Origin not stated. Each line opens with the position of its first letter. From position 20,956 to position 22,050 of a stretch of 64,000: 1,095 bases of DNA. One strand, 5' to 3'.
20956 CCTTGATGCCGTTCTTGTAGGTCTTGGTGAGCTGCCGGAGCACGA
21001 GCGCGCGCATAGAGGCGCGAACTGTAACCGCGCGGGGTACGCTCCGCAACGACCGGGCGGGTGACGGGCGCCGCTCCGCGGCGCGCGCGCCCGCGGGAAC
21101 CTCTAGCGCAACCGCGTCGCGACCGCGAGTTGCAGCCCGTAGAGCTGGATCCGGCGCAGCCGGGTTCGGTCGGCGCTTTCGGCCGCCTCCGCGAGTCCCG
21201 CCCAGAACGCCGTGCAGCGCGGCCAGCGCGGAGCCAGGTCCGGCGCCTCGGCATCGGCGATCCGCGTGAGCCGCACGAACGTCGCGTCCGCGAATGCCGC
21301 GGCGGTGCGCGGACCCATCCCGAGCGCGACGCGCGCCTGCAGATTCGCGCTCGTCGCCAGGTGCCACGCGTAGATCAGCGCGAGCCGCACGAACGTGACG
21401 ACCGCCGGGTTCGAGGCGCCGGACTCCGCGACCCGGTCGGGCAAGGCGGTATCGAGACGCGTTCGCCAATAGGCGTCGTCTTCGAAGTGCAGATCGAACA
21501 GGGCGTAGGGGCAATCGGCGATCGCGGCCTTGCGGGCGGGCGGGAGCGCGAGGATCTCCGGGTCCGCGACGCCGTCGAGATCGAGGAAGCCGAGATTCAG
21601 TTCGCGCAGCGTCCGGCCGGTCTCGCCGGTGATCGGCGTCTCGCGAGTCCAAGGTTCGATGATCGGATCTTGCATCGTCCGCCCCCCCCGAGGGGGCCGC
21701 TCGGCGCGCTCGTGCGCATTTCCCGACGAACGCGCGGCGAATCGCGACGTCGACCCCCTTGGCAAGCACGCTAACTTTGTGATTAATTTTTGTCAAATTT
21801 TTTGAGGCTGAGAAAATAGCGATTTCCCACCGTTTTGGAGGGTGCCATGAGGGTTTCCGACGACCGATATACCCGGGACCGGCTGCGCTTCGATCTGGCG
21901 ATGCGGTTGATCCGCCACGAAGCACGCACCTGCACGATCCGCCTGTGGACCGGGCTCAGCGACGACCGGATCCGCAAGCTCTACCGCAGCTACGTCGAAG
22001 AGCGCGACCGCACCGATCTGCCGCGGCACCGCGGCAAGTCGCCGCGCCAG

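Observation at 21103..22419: Divergent FlhC-like / possible FlhD-like regulator pair in a non-flagellar, non-mobile context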

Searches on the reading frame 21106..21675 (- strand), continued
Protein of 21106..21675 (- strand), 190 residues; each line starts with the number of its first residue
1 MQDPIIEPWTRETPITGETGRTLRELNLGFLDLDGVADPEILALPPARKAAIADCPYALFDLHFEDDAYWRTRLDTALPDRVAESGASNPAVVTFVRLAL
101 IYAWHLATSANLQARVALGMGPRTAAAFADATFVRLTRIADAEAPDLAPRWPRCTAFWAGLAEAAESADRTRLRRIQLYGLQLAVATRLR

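Call 89: find_homologous_proteins(query=L174:7261-7806:-, max_evalue=1e-10)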
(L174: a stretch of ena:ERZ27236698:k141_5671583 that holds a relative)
Query L174:7261-7806:- (181 aa): 1121 proteins with E <= 1e-10 among 1178 candidates; the best 120 are listed.
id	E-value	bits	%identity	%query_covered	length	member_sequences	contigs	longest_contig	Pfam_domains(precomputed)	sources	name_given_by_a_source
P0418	2.8e-113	393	98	99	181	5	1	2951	PF05280.17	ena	-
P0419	1.5e-96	339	83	99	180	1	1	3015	PF05280.17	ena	-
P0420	1.6e-81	290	74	99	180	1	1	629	PF05280.17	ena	-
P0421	1.6e-81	290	74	99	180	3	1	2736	PF05280.17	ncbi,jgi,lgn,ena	jgi:hypothetical protein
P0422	2.3e-80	286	72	99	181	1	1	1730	PF05280.17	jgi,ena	jgi:hypothetical protein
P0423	4.8e-77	275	71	98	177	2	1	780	PF05280.17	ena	-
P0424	1.2e-75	271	70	98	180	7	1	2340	PF05280.17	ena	-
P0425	1.9e-74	267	66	99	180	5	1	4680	PF05280.17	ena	-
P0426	2.1e-72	260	68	98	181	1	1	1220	-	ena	-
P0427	4.3e-70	253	70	91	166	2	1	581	-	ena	-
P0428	1.0e-63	232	61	99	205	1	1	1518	-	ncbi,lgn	-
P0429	1.6e-55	205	56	99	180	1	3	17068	-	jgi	jgi:hypothetical protein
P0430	3.5e-55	204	56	98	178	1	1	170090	-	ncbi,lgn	-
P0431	9.0e-55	203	55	98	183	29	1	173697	-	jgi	jgi:Flagellar transcriptional activator (FlhC)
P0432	9.2e-55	203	55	98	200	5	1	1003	-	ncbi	ncbi:MAG: hypothetical protein ACRETD_15110, partial [Steroidobacteraceae bacterium]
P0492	2.3e-47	179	49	97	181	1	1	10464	PF05280.17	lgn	-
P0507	8.9e-47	177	47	98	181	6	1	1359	PF05280.17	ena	-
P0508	9.0e-47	177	48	99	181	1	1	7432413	-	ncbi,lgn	-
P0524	2.5e-46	175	48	98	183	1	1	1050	PF05280.17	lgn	-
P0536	7.7e-46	174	47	98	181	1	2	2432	PF05280.17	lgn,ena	-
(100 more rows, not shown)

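Call 90: find_encoding_contigs(protein=P0508, flank=10000, max_places=1)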
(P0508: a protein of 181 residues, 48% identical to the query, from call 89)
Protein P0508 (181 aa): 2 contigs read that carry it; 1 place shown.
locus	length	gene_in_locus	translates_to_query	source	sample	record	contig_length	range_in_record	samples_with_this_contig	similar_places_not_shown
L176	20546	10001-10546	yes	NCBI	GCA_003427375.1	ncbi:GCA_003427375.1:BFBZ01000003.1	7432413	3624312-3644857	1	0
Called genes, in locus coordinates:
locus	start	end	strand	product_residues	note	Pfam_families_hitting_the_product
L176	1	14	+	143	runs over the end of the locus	PF28078:GvpU-like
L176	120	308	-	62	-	-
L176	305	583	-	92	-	-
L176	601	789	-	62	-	-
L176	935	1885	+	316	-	PF00753:Lactamase_B, PF12706:Lactamase_B_2 (faint)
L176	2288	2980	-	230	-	-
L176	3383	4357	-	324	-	-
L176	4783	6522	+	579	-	PF13449:Phytase-like, PF00404:Dockerin_1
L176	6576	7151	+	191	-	-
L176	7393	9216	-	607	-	PF13385:Laminin_G_3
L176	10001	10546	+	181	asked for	-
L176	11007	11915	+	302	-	PF09296:NUDIX-like, PF00293:NUDIX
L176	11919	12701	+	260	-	PF05742:TANGO2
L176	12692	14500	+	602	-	PF07244:POTRA (faint), PF17243:POTRA_TamA_1, PF01103:Omp85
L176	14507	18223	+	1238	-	PF27051:TamB_N, PF04357:TamB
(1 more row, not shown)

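Call 91: find_encoding_contigs(protein=P0431, flank=10000, max_places=1)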
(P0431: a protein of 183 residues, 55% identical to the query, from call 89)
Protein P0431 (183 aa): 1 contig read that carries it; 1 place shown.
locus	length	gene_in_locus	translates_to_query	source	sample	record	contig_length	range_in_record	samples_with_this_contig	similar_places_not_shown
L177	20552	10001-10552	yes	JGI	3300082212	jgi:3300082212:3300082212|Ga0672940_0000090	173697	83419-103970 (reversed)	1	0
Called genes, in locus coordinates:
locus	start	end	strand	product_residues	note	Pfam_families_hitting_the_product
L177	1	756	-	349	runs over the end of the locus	PF00111:Fer2, PF13510:Fer2_4 (weak), PF00970:FAD_binding_6, PF00175:NAD_binding_1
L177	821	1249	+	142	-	PF13380:CoA_binding_2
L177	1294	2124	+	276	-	PF01678:DAP_epimerase, PF02567:PhzC-PhzF (weak), PF01678:DAP_epimerase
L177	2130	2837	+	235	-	PF04340:DUF484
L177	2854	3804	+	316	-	PF02899:Phage_int_SAM_1, PF13495:Phage_int_SAM_4 (weak), PF00589:Phage_integrase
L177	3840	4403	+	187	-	PF00227:Proteasome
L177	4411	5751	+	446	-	PF00493:MCM (faint), PF13191:AAA_16 (faint), PF00004:AAA, PF07728:AAA_5 (weak), PF13401:AAA_22 (faint), PF00004:AAA, PF07724:AAA_2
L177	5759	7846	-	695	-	PF05448:AXE1, PF00657:Lipase_GDSL, PF13472:Lipase_GDSL_2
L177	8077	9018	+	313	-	PF13476:AAA_23, PF02463:SMC_N (weak), PF13555:AAA_29 (weak), PF13304:AAA_21 (weak), PF13175:AAA_15 (weak)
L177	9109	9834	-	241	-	-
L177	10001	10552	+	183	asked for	-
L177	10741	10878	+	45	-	-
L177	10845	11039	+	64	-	-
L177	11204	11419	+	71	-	-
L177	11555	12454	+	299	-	PF09296:NUDIX-like, PF09297:Zn_ribbon_NUD, PF00293:NUDIX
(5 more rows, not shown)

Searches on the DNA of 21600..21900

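Call 64: search_rna_families(source=window, start=21600, end=21900, threshold=evalue, max_evalue=1)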
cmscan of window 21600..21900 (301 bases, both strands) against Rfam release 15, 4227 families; matches with E-value up to 1: 0.
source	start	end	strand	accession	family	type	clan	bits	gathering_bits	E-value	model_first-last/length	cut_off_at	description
